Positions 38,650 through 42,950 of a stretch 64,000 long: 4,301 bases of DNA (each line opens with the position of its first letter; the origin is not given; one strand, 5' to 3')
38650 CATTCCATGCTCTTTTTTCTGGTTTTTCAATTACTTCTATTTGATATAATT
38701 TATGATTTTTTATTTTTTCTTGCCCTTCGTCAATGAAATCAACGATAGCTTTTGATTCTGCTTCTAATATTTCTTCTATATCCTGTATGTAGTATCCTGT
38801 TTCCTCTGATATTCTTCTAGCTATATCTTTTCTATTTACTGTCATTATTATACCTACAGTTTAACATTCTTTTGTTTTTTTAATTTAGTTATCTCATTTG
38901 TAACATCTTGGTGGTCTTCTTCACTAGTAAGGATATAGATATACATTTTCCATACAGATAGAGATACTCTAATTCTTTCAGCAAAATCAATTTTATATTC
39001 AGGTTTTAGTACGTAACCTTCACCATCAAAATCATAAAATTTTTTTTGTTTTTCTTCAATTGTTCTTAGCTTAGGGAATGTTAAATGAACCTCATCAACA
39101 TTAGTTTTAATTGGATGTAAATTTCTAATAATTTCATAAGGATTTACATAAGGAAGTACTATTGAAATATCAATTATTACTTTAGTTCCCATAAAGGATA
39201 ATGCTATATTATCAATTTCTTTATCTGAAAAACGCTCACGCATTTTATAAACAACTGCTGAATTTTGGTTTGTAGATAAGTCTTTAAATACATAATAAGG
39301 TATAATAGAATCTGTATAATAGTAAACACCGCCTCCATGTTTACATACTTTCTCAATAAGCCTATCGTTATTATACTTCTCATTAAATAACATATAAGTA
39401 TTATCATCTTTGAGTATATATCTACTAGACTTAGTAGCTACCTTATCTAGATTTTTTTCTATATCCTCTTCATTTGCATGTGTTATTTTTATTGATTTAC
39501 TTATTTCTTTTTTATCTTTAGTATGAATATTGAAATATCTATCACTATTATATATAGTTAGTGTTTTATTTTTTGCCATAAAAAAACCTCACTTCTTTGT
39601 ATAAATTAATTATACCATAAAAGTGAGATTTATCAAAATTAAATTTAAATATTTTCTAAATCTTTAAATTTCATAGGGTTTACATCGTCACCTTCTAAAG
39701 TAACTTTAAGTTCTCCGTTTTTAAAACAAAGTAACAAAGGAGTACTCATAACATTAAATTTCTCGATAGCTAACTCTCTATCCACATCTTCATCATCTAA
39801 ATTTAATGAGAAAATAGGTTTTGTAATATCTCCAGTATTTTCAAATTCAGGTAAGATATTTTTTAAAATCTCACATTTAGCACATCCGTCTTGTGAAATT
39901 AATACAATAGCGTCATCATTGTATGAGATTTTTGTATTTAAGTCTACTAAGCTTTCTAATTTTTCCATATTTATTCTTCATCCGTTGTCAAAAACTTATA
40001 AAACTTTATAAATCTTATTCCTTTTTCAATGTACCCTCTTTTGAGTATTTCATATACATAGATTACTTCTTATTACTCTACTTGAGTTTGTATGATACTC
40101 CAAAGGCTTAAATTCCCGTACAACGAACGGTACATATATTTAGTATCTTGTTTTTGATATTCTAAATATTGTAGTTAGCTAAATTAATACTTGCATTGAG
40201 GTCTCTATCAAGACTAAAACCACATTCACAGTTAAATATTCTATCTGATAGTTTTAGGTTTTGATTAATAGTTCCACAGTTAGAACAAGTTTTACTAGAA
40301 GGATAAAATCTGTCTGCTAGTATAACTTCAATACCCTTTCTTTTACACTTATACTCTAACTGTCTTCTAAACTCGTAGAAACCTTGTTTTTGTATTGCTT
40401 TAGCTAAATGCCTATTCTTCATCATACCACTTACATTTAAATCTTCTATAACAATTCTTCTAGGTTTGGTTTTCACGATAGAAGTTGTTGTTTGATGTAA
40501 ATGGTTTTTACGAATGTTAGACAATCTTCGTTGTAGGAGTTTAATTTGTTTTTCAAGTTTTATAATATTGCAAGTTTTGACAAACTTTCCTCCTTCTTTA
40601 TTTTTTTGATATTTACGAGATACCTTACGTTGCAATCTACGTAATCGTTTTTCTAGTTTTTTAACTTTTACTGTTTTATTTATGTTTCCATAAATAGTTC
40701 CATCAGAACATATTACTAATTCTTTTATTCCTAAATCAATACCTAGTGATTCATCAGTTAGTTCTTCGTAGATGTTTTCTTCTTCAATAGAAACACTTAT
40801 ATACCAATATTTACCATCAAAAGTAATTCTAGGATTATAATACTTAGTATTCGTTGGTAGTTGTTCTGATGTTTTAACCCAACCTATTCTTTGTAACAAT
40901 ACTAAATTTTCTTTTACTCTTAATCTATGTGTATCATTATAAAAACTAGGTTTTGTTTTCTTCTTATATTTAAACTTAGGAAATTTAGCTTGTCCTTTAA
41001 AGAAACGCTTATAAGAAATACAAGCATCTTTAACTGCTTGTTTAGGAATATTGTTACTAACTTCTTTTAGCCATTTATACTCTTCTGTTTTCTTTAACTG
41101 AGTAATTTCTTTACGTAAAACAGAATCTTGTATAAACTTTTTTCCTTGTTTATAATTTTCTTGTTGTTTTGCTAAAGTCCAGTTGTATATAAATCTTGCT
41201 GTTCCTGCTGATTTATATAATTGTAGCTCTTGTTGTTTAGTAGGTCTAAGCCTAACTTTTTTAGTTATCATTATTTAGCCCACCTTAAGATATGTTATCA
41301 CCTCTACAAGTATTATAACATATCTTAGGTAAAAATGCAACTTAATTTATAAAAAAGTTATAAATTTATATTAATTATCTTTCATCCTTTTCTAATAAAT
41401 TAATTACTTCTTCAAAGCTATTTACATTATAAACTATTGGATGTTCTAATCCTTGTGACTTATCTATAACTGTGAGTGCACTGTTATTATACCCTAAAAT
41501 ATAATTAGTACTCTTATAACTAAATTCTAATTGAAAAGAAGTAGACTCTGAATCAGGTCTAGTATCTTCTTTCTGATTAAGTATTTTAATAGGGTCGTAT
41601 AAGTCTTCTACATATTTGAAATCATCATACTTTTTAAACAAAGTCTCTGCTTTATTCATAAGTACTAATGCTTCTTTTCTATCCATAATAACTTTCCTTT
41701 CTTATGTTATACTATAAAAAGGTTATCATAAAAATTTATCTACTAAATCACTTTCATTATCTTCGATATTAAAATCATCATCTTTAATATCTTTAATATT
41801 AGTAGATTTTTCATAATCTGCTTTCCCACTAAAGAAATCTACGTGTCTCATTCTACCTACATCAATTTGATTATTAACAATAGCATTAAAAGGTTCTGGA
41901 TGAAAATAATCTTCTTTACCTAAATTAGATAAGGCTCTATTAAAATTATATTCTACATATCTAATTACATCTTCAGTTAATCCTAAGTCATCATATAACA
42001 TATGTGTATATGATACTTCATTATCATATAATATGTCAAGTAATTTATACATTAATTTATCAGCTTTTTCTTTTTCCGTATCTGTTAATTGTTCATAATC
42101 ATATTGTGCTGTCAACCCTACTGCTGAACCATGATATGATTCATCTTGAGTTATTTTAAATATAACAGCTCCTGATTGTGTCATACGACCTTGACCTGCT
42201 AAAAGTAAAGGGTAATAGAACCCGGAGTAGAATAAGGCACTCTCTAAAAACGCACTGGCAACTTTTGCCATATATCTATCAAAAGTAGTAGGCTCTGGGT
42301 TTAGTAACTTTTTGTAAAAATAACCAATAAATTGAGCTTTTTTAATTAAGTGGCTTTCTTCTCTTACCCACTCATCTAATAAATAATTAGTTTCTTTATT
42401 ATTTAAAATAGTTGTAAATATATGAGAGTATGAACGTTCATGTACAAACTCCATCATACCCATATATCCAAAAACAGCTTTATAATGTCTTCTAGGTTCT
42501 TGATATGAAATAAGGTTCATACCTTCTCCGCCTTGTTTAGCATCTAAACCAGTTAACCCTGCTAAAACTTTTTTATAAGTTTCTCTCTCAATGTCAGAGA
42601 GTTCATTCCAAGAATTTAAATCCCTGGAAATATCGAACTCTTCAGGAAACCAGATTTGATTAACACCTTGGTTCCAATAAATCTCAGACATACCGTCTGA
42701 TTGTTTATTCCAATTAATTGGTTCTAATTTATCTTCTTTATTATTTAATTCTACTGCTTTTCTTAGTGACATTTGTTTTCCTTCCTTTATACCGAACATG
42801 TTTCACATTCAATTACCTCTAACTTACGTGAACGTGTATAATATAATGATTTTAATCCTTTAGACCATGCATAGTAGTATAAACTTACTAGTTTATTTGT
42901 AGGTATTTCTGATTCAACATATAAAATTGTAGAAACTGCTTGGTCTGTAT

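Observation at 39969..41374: Intact TnpB (OMEGA-type RNA-guided nuclease) element inserted in the phage replication module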

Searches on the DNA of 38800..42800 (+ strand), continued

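Call 30: search_dna_similar(query=L004:900-3700:+, collection=phages, mode=near, max_rows=60, rows=spread)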
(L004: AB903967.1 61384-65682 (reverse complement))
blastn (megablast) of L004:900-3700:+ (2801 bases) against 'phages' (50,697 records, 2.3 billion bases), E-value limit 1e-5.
Records with a match: 267; places in all: 279; records where one place covers at least 80% of the query: 10.
Best place of each record, by identity: >=99% 2; 95-99% 148; 90-95% 79; 80-90% 38.
By first word of the organism name: Staphylococcus 266; Silviavirus 1.
By host as written in the record: Staphylococcus aureus 89; - 35; Staphylococcus carnosus TM300 22; Staphylococcus sp. 17; Staphylococcus xylosus M1997-2/10 8; Staphylococcus aureus ATCC 25923 6; Staphylococcus 6; Staphylococcus ureilyticus ATCC49330 4; and 50 more.
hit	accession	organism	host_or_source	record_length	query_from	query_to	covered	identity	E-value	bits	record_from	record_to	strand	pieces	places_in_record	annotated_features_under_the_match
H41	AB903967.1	Staphylococcus phage phiSA12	Staphylococcus aureus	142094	1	2801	100%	100.0%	0e+0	5173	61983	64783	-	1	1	mobile element protein | putative glycerophosphoryl diester phosphodiesterase | tail morphogenetic protein, putative peptideglycan hydrolase | hypothetical protein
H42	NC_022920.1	Staphylococcus phage S25-3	isolated from the sewage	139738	1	2801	100%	98.0%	0e+0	4857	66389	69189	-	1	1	transposase | glycerophosphoryl diester phosphodiesterase | tail protein with lysin activity | hypothetical protein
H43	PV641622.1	Staphylococcus phage St14.GH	Staphylococcus aureus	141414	1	2801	100%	91.9%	0e+0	3917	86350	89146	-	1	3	transposase | glycerophosphoryl diester phosphodiesterase variant | tail protein | hypothetical protein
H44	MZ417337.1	Staphylococcus phage PG-2021_47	Staphylococcus xylosus I2595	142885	595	2232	58%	91.4%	0e+0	2235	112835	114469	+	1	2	record has no annotation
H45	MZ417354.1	Staphylococcus phage PG-2021_9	Staphylococcus xylosus M1997-2/10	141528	595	2232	58%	91.4%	0e+0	2235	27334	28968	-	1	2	record has no annotation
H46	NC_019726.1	Staphylococcus phage JD007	Staphylococcus aureus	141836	1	2801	42%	98.9%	0e+0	2096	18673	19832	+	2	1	glycerophosphoryl diester phosphodiesterase | tail protein with lysin activity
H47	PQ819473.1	Staphylococcus phage sv_nwjns3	Staphylococcus aureus ATCC BAA-44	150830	1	2801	42%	98.6%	0e+0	2073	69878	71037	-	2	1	glycerophosphoryl diester phosphodiesterase | tail protein with lysin activity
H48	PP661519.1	Staphylococcus phage vB_SauM-SDQ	Staphylococcus sp. ATCC 43300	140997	1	2801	42%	98.5%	0e+0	2068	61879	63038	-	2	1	glycerophosphoryl diester phosphodiesterase | hypothetical protein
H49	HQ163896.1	Staphylococcus aureus bacteriophage Sb-1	Staphylococcus aureus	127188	1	2801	42%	98.4%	0e+0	2062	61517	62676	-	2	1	orf098: putative glycerophosphoryl diester phosphodiesterase | orf097: conserved hypothetical protein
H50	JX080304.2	Staphylococcus phage MSA6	Staphylococcus aureus subsp. aureus ...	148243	1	2801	42%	98.4%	0e+0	2062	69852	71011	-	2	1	hypothetical protein | tmpE: TmpE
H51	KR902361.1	Staphylococcus phage IME-SA118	Staphylococcus aureus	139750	1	2801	42%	98.4%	0e+0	2062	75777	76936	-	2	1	glycerophosphoryl diester phosphodiesterase | hypothetical protein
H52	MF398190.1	Staphylococcus phage vB_SauM-fRuSau02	Staphylococcus aureus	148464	1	2801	42%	98.4%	0e+0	2062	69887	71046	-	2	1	structural protein | tmpE: putative peptidoglycan hydrolase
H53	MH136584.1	Staphylococcus phage HYZ21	Staphylococcus aureus YZ25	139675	1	2801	42%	98.4%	0e+0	2062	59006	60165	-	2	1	glycerophosphoryl diester phosphodiesterase | hypothetical protein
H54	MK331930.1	Staphylococcus phage CH1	Staphylococcus aureus DSM-20231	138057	1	2801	42%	98.4%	0e+0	2062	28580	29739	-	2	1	glycerophosphoryl diester phosphodiesterase | hypothetical protein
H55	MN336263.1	Staphylococcus phage Sb1M_9832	Staphylococcus aureus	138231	1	2801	42%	98.4%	0e+0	2062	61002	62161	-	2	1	putative glycerophosphoryl diester phosphodiesterase | hypothetical protein | promoter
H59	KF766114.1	Staphylococcus phage K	Staphylococcus aureus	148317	1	2801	42%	98.4%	0e+0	2062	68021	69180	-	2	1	putative phosphodiesterase | putative cysteine protease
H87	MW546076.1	Silviavirus remus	-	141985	601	1901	46%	84.4%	0e+0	1269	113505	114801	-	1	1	transposase | hypothetical protein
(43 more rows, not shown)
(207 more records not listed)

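Call 31: get_annotated_region(hit=H59, flank=300)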
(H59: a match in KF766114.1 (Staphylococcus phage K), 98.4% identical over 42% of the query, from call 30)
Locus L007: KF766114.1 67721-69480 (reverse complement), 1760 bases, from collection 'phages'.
description: Staphylococcus phage K, complete genome.
organism: Staphylococcus phage K (NCBI taxid 2928685)
taxonomy: Viruses; Duplodnaviria; Heunggongvirae; Uroviricota; Caudoviricetes; Herelleviridae; Twortvirinae; Kayvirus; Kayvirus kay
host: Staphylococcus aureus; source: -; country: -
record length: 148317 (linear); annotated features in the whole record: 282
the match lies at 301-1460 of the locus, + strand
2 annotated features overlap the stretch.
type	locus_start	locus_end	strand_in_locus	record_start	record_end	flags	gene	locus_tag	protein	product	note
CDS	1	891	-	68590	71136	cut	-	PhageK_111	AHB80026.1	putative phosphodiesterase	NC_005880 K_ORF58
CDS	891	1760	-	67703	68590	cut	-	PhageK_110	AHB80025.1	putative cysteine protease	NC_005880 K_ORF57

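Call 32: get_annotated_region(hit=H44, flank=1200)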
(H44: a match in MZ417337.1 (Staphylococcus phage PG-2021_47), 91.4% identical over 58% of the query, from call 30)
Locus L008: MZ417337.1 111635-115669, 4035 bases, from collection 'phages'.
description: UNVERIFIED: Staphylococcus phage PG-2021_47, complete genome.
organism: Staphylococcus phage PG-2021_47 (NCBI taxid 2815631)
taxonomy: Viruses; Duplodnaviria; Heunggongvirae; Uroviricota; Caudoviricetes; Herelleviridae; Twortvirinae
host: Staphylococcus xylosus I2595; source: WWTP; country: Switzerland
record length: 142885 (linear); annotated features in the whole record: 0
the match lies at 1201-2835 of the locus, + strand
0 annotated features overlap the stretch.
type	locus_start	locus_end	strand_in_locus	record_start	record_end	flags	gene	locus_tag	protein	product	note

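Call 33: get_annotated_region(hit=H87, flank=1500)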
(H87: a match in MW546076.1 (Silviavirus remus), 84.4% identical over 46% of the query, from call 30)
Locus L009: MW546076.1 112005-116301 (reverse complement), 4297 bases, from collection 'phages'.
description: Silviavirus remus, complete genome.
organism: Silviavirus remus (NCBI taxid 1857890)
taxonomy: Viruses; Duplodnaviria; Heunggongvirae; Uroviricota; Caudoviricetes; Herelleviridae; Twortvirinae; Silviavirus
host: -; source: -; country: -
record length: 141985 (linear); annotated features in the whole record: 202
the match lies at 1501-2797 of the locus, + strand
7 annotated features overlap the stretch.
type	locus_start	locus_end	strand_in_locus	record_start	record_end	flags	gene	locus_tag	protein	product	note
CDS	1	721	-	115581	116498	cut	-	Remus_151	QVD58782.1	N-acetylmuramoyl-L-alanine amidase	-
CDS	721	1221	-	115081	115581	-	-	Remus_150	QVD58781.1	holin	-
CDS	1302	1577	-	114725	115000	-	-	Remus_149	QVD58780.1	hypothetical protein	-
CDS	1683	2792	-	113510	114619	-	-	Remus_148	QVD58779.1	transposase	-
tRNA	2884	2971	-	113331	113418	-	-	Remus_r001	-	tRNA-Ser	-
CDS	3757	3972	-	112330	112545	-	-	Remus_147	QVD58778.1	hypothetical protein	-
CDS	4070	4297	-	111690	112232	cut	-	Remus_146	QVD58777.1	anti-repressor protein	-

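Call 34: get_annotated_region(hit=H43, flank=300)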
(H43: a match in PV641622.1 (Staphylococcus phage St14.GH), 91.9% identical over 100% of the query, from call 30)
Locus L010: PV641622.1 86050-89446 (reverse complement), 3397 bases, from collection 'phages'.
description: Staphylococcus phage St14.GH, complete genome.
organism: Staphylococcus phage St14.GH (NCBI taxid 3423645)
taxonomy: Viruses
host: Staphylococcus aureus; source: hospital sewage water; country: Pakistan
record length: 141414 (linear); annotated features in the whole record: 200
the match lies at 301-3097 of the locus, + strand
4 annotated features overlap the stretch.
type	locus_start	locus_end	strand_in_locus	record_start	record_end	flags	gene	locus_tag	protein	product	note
CDS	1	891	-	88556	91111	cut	-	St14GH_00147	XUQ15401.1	glycerophosphoryl diester phosphodiesterase variant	-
CDS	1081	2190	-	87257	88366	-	-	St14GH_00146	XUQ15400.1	transposase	-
CDS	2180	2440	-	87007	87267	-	-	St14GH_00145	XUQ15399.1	hypothetical protein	-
CDS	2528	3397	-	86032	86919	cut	-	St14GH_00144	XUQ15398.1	tail protein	-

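Call 42: search_rna_families(sources=[L012, L013, L014, L015, L017, L018, L019, L021, L022, L025, L026, L027, L029, L030, L044, L075, L003, L004, L008, L009], threshold=gathering)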
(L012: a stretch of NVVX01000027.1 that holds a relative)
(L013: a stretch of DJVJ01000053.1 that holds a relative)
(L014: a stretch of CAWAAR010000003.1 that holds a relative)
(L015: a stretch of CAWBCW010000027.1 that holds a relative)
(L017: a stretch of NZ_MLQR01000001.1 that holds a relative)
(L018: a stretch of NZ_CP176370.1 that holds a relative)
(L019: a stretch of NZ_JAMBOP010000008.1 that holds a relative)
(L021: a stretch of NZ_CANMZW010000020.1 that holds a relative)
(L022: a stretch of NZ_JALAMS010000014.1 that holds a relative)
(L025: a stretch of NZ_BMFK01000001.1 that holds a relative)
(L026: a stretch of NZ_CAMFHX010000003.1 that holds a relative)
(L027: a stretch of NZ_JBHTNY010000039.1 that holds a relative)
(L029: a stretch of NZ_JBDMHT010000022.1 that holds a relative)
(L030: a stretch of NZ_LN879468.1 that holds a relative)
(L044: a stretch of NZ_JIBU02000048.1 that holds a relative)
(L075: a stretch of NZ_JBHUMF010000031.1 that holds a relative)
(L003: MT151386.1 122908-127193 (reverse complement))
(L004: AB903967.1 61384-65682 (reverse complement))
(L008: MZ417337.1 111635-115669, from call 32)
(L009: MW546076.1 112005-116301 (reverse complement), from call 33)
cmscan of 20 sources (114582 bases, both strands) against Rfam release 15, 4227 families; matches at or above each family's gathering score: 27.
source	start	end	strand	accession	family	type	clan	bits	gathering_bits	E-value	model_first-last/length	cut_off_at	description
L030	547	887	+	RF00010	RNaseP_bact_a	Gene; ribozyme;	CL00002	315.9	100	2.5e-102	1-367/367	no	Bacterial RNase P class A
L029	250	606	+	RF00023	tmRNA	Gene;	CL00001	180.3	47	1.6e-71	1-374/374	no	transfer-messenger RNA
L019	1589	1692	+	RF01764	azaaromatic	Cis-reg; riboswitch;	-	87.5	45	2.8e-16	1-101/101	no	azaaromatic riboswitch aptamer (yjdF RNA)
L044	3671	3743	+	RF03064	RAGATH-18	Gene; sRNA;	-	78.5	44.9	6.7e-14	1-71/71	no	RAGATH-18 RNA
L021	3661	3722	+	RF03064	RAGATH-18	Gene; sRNA;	-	76.3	44.9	2.4e-13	1-71/71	no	RAGATH-18 RNA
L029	3685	3759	+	RF03064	RAGATH-18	Gene; sRNA;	-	72.8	44.9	2e-12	1-71/71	no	RAGATH-18 RNA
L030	3685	3758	+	RF03064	RAGATH-18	Gene; sRNA;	-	71.5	44.9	4.2e-12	1-71/71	no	RAGATH-18 RNA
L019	3667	3728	+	RF03064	RAGATH-18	Gene; sRNA;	-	71.3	44.9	4.7e-12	1-71/71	no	RAGATH-18 RNA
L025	3667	3728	+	RF03064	RAGATH-18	Gene; sRNA;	-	70.6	44.9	7.4e-12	1-71/71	no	RAGATH-18 RNA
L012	3669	3730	+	RF03064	RAGATH-18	Gene; sRNA;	-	69.4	44.9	1.5e-11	1-71/71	no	RAGATH-18 RNA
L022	3619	3680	+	RF03064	RAGATH-18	Gene; sRNA;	-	69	44.9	1.9e-11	1-71/71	no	RAGATH-18 RNA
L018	3661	3722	+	RF03064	RAGATH-18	Gene; sRNA;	-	68.9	44.9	2e-11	1-71/71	no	RAGATH-18 RNA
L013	3666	3727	+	RF03064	RAGATH-18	Gene; sRNA;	-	68.5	44.9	2.6e-11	1-71/71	no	RAGATH-18 RNA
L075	3660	3721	+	RF03064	RAGATH-18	Gene; sRNA;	-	68.5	44.9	2.6e-11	1-71/71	no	RAGATH-18 RNA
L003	1537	1615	-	RF03064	RAGATH-18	Gene; sRNA;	-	67.6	44.9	4.4e-11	1-71/71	no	RAGATH-18 RNA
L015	3674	3735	+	RF03064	RAGATH-18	Gene; sRNA;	-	67.1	44.9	6.1e-11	1-71/71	no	RAGATH-18 RNA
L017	3671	3732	+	RF03064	RAGATH-18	Gene; sRNA;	-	67.1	44.9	6e-11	1-71/71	no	RAGATH-18 RNA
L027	3666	3728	+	RF03064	RAGATH-18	Gene; sRNA;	-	66.2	44.9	1e-10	1-71/71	no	RAGATH-18 RNA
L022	239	309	-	RF00005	tRNA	Gene; tRNA;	CL00001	64.4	29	2e-11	1-71/71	no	tRNA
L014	3671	3733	+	RF03064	RAGATH-18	Gene; sRNA;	-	63.9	44.9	4e-10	1-71/71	no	RAGATH-18 RNA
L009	1538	1627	-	RF03064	RAGATH-18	Gene; sRNA;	-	63.8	44.9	4.3e-10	1-71/71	no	RAGATH-18 RNA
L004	1533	1630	-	RF03064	RAGATH-18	Gene; sRNA;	-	62.3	44.9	1e-09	1-71/71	no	RAGATH-18 RNA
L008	1244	1332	-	RF03064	RAGATH-18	Gene; sRNA;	-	61.2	44.9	2e-09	1-71/71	no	RAGATH-18 RNA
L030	5157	5234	+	RF00504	Glycine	Cis-reg; riboswitch;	CL00125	57.4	32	5.5e-09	1-94/94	no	Glycine riboswitch aptamer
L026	3659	3727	+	RF03064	RAGATH-18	Gene; sRNA;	-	54.5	44.9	1.1e-07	1-71/71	no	RAGATH-18 RNA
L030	5235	5326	+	RF00504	Glycine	Cis-reg; riboswitch;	CL00125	52.1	32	1.4e-07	6-94/94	no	Glycine riboswitch aptamer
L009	2884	2971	-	RF00005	tRNA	Gene; tRNA;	CL00001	52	29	5e-08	1-71/71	no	tRNA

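Call 51: search_dna_similar(query=L009:700-3800:+, collection=phages, mode=near, max_rows=30)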
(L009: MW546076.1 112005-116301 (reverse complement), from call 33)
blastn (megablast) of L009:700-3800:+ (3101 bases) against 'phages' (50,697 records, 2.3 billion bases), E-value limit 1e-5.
Records with a match: 97; places in all: 118; records where one place covers at least 80% of the query: 18.
Best place of each record, by identity: >=99% 26; 95-99% 17; 90-95% 7; 80-90% 42; 60-80% 5.
By first word of the organism name: Staphylococcus 96; Silviavirus 1.
By host as written in the record: Staphylococcus aureus 32; - 12; Staphylococcus xylosus M1997-2/10 7; Staphylococcus carnosus TM300 5; Staphylococcus aureus (phage propagation strain 47) 4; Staphylococcus epidermidis 3; Staphylococcus aureus Newman 2; Staphylococcus sp. 2; and 26 more.
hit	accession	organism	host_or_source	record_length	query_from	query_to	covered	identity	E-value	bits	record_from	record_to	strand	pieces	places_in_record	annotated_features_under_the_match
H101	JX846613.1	Staphylococcus phage vB_SauM_Romulus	Staphylococcus aureus (phage ...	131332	1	3101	100%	100.0%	0e+0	5727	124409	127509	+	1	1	transposase | holin | hypothetical protein (x2) | tRNA-Ser | promoter (x3) | and 1 other names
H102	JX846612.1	Staphylococcus phage vB_SauM_Remus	Staphylococcus aureus (phage ...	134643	1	3101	100%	100.0%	0e+0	5727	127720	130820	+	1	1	transposase | holin | hypothetical protein (x2) | tRNA-Ser | promoter (x3) | and 1 other names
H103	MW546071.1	Staphylococcus phage PM56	-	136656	1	3101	100%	100.0%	0e+0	5727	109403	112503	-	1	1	transposase | holin | hypothetical protein (x2) | tRNA-Ser | N-acetylmuramoyl-L-alanine amidase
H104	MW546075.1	Staphylococcus phage PM93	-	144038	1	3101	100%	100.0%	0e+0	5727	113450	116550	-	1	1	transposase | holin | hypothetical protein (x2) | tRNA-Ser | N-acetylmuramoyl-L-alanine amidase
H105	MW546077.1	Staphylococcus phage Romulus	-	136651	1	3101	100%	100.0%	0e+0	5727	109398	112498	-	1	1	transposase | holin | hypothetical protein (x2) | tRNA-Ser | N-acetylmuramoyl-L-alanine amidase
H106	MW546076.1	Silviavirus remus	-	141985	1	3101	100%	100.0%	0e+0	5727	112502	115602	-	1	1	transposase | holin | hypothetical protein (x2) | tRNA-Ser | N-acetylmuramoyl-L-alanine amidase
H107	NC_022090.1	Staphylococcus phage vB_SauM_Remus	Staphylococcus aureus (phage ...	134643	1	3101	100%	100.0%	0e+0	5727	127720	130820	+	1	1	transposase | holin | hypothetical protein | tRNA-Ser | ribosome associated inhibitor A; zinc finger domain | and 2 other names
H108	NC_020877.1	Staphylococcus phage vB_SauM_Romulus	Staphylococcus aureus (phage ...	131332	1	3101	100%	100.0%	0e+0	5727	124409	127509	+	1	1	transposase | holin | hypothetical protein (x2) | tRNA-Ser | promoter (x3) | and 1 other names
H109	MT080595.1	Staphylococcus phage vB_SauM_EW41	Staphylococcus carnosus TM300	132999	1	3101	100%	99.9%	0e+0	5716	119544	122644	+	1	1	record has no annotation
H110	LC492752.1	Staphylococcus phage KSAP11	Staphylococcus aureus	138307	1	3101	100%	99.9%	0e+0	5705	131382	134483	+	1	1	putative transposase | putative holin | hypothetical protein (x2) | putative N-acetylmuramoyl-L-alanine amidase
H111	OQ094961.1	Staphylococcus phage SSP49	Staphylococcus aureus ATCC 13301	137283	1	3101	100%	99.9%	0e+0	5705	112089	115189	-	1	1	replication protein | hypothetical protein (x3) | lysis protein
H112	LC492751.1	Staphylococcus phage KSAP7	Staphylococcus aureus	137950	1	3101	100%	99.8%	0e+0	5699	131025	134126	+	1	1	putative transposase | putative holin | hypothetical protein (x2) | putative N-acetylmuramoyl-L-alanine amidase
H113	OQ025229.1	Staphylococcus phage StAP1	Staphylococcus aureus Newman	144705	1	3101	100%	99.7%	0e+0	5672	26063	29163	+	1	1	transposase | hypothetical protein (x3) | tRNA-Ser | lysin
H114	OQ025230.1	Staphylococcus phage SAP6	Staphylococcus aureus Newman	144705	1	3101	100%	99.7%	0e+0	5672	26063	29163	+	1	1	transposase | hypothetical protein (x3) | tRNA-Ser | lysin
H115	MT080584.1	Staphylococcus phage vB_SauM_EW15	Staphylococcus carnosus TM300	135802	1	3101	100%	99.3%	0e+0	5620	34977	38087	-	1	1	record has no annotation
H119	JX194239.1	Staphylococcus phage SA11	Staphylococcus aureus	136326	1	3101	53%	99.8%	0e+0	3004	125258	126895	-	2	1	hypothetical protein (x4)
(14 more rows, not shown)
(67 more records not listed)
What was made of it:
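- The same pattern of polymorphic insertion occurs in Kayvirus (about 10 of 267 records) and Silviavirus (18 filled) (calls 30, 51).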

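Call 52: get_annotated_region(hit=H119, flank=200)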
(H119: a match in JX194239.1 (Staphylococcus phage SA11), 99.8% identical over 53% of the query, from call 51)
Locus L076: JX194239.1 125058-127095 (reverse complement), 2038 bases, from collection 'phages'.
description: Staphylococcus phage SA11, complete genome.
organism: Staphylococcus phage SA11 (NCBI taxid 2927988)
taxonomy: Viruses; Duplodnaviria; Heunggongvirae; Uroviricota; Caudoviricetes; Herelleviridae; Twortvirinae; Silviavirus; Silviavirus SA11
host: Staphylococcus aureus; source: sewage; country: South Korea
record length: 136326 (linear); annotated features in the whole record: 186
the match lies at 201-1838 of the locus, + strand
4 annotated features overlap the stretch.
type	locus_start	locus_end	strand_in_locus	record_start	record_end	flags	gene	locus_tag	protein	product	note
CDS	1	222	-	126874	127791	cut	-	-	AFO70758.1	hypothetical protein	-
CDS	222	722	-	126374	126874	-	-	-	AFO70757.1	hypothetical protein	-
CDS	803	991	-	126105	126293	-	-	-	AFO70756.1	hypothetical protein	-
CDS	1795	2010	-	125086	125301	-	-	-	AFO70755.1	hypothetical protein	-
